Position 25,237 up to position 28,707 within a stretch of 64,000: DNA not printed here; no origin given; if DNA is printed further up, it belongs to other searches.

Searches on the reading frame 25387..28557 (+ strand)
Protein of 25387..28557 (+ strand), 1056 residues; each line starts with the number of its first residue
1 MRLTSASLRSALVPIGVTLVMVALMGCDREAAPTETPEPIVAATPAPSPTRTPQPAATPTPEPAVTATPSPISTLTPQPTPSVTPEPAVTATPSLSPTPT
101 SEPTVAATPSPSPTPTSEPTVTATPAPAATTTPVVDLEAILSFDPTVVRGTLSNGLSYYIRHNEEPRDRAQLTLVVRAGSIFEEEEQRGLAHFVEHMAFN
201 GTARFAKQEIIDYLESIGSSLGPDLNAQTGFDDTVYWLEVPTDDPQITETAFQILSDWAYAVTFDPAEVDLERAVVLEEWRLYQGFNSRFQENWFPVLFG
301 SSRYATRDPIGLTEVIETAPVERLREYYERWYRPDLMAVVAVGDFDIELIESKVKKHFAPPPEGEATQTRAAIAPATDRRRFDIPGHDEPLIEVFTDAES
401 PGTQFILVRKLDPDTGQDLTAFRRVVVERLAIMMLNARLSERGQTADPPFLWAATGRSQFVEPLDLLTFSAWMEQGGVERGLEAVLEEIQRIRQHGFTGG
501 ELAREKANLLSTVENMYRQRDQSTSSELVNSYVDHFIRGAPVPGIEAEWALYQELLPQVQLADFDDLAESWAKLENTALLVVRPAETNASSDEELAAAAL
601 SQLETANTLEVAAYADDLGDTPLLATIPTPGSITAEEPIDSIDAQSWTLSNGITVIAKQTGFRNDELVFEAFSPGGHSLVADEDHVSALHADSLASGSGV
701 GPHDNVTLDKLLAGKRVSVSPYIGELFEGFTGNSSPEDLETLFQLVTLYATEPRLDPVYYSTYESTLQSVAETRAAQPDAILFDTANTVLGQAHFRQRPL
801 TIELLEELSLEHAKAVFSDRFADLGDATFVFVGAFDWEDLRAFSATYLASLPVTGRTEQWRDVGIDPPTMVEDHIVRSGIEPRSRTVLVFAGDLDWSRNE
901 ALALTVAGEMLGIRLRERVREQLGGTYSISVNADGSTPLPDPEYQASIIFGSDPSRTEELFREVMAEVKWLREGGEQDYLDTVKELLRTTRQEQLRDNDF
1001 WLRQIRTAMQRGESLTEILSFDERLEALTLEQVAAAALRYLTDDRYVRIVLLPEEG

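Call 8: search_protein_families(library=pfam, proteins=[window:25387-28557:+], max_evalue=0.01)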
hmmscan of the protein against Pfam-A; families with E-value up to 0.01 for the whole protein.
window:25387-28557:+ (1056 aa): 2 families
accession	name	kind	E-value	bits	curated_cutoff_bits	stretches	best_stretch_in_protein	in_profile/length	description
PF00675.25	Peptidase_M16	-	2.3e-28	99.4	22.3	1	162-280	5-116/149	Insulinase (Peptidase family M16)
PF05193.26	Peptidase_M16_C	-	2.8e-26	92.9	23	2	321-509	4-181/181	Peptidase M16 inactive domain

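Call 35: find_homologous_proteins(query=window:25387-28557:+, max_evalue=1e-50)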
Query window:25387-28557:+ (1056 aa): 6073 proteins with E <= 1e-50 among 8000 candidates; the best 120 are listed.
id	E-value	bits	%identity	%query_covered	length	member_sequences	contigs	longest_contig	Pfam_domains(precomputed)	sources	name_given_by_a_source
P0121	0.0e+0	2275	98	100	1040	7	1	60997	PF00675.26,PF05193.27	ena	-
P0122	0.0e+0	1758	74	100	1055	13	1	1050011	PF00675.26,PF05193.27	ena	-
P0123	0.0e+0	1692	73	100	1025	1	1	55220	PF00675.26,PF05193.27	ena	-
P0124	0.0e+0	1679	73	100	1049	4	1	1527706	PF00675.26,PF05193.27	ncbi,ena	-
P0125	0.0e+0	1642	71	100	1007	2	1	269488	PF00675.26,PF05193.27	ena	-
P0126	0.0e+0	1636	72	95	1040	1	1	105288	PF00675.26,PF05193.27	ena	-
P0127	0.0e+0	1626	80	87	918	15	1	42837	PF00675.26,PF05193.27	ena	-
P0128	0.0e+0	1621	76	90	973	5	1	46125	PF00675.26,PF05193.27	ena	-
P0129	0.0e+0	1617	72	88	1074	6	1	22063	PF00675.26,PF05193.27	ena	-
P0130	0.0e+0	1616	79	86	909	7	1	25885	PF00675.26,PF05193.27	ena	-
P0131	0.0e+0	1606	72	93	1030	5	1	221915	PF00675.26,PF05193.27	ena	-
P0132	0.0e+0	1605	69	99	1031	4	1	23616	PF00675.26,PF05193.27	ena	-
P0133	0.0e+0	1600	71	92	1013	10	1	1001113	PF00675.26,PF05193.27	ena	-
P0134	0.0e+0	1596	67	91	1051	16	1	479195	PF00675.26,PF05193.27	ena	-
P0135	0.0e+0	1595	74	87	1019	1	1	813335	PF00675.26,PF05193.27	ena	-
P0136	0.0e+0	1593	78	86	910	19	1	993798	PF00675.26,PF05193.27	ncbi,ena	-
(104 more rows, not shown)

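Call 36: find_encoding_contigs(protein=P0122, flank=10000, max_places=2)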
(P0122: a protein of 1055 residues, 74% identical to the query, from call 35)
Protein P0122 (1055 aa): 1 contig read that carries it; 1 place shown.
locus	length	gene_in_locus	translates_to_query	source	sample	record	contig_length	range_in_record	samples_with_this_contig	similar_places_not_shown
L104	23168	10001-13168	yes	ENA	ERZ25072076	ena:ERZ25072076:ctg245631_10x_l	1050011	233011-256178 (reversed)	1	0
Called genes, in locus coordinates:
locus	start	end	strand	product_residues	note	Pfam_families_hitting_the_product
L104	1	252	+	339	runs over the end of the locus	PF01699:Na_Ca_ex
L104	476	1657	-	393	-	PF00070:Pyr_redox (faint), PF00890:FAD_binding_2 (faint), PF01266:DAO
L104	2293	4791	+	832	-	PF00070:Pyr_redox (faint), PF00890:FAD_binding_2, PF01266:DAO, PF07992:Pyr_redox_2 (faint), PF13450:NAD_binding_8 (weak), PF16350:FAO_M, PF01571:GCV_T, PF08669:GCV_T_C, +1 more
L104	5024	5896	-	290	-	-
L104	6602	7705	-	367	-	PF02746:MR_MLE_N, PF13378:MR_MLE_C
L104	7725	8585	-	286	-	PF12697:Abhydrolase_6, PF00561:Abhydrolase_1, PF12146:Hydrolase_4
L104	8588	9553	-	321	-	PF02826:2-Hacid_dh_C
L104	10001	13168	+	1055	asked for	PF00675:Peptidase_M16, PF05193:Peptidase_M16_C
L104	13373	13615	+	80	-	PF00528:BPD_transp_1 (weak)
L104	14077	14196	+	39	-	-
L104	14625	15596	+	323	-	PF01548:DEDD_Tnp_IS110, PF02371:Transposase_20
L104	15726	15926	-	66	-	PF13356:Arm-DNA-bind_3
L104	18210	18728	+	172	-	-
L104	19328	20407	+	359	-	PF01032:FecCD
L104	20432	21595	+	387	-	PF01497:Peripla_BP_2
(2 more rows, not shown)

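Call 37: find_encoding_contigs(protein=P0136, flank=10000, max_places=2)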
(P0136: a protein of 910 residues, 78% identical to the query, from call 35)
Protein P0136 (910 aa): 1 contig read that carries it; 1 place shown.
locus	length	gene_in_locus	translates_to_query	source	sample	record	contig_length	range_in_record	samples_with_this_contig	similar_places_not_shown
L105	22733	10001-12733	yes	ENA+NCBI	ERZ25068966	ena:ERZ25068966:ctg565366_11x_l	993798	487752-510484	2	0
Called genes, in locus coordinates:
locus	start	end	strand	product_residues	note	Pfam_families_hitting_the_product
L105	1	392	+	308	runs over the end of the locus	PF00528:BPD_transp_1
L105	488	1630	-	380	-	PF13452:FAS1_DH_region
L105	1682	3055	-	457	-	PF02550:AcetylCoA_hydro (faint), PF13336:AcetylCoA_hyd_C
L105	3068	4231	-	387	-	PF04909:Amidohydro_2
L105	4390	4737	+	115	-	PF09723:Zn_ribbon_8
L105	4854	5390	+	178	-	-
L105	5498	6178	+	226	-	PF01738:DLH, PF12146:Hydrolase_4 (faint), PF08840:BAAT_C (faint)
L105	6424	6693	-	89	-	PF10262:Rdx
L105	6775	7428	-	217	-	-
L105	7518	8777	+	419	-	PF22691:Thiolase_C_1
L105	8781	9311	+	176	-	PF01796:OB_ChsH2_C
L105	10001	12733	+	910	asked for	PF00675:Peptidase_M16, PF05193:Peptidase_M16_C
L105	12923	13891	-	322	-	PF03631:Virul_fac_BrkB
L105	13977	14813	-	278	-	-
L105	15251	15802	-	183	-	PF00903:Glyoxalase, PF13669:Glyoxalase_4 (weak)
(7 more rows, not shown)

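Call 54: search_protein_families(library=ncbifam, proteins=[window:25387-28557:+], max_evalue=0.00001)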
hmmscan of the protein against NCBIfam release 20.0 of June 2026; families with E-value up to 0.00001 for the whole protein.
window:25387-28557:+ (1056 aa): 4 families
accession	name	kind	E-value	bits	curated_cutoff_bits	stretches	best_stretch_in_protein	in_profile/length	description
TIGR02110.1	PQQ_syn_pqqF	equivalog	6e-12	45.1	320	1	151-243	4-92/697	pyrroloquinoline quinone biosynthesis protein PqqF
NF047421.1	YfmH_fam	equivalog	1.1e-10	41.4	250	1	146-357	9-217/425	EF-P 5-aminopentanol modification-associated protein YfmH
NF011681.0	PRK15101.1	equivalog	1.6e-09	36.3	765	1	171-348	67-242/961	pitrilysin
NF047422.1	YfmF_fam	equivalog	8.2e-06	25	285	0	309-365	164-220/412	EF-P 5-aminopentanol modification-associated protein YfmF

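Call 56: find_encoding_contigs(protein=P0241, flank=10000, max_places=4)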
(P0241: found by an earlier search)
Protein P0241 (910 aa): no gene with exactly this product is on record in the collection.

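Call 57: find_encoding_contigs(protein=P0246, flank=10000, max_places=4)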
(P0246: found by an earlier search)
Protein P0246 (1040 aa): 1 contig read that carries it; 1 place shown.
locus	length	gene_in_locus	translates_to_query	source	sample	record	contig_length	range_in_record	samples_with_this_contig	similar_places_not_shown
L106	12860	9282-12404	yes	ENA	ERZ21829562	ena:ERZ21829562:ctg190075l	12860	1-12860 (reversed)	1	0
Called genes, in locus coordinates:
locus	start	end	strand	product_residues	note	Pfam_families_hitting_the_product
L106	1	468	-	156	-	?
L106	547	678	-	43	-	-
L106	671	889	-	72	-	-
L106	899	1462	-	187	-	PF13384:HTH_23 (weak), PF13518:HTH_28 (weak), PF13551:HTH_29, PF13565:HTH_32 (weak)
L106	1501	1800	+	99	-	-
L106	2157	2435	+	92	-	PF00076:RRM_1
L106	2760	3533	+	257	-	PF00483:NTP_transferase, PF12804:NTP_transf_3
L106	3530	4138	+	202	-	PF01066:CDP-OH_P_transf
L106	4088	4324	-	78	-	-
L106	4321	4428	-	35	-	-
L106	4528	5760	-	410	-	PF25390:WD40_RLD, PF13540:RCC1_2 (weak)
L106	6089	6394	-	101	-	-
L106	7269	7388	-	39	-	-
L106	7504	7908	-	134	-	-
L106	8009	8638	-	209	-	PF00188:CAP (weak)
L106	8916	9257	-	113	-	-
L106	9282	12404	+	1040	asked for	PF00675:Peptidase_M16, PF05193:Peptidase_M16_C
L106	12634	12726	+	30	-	-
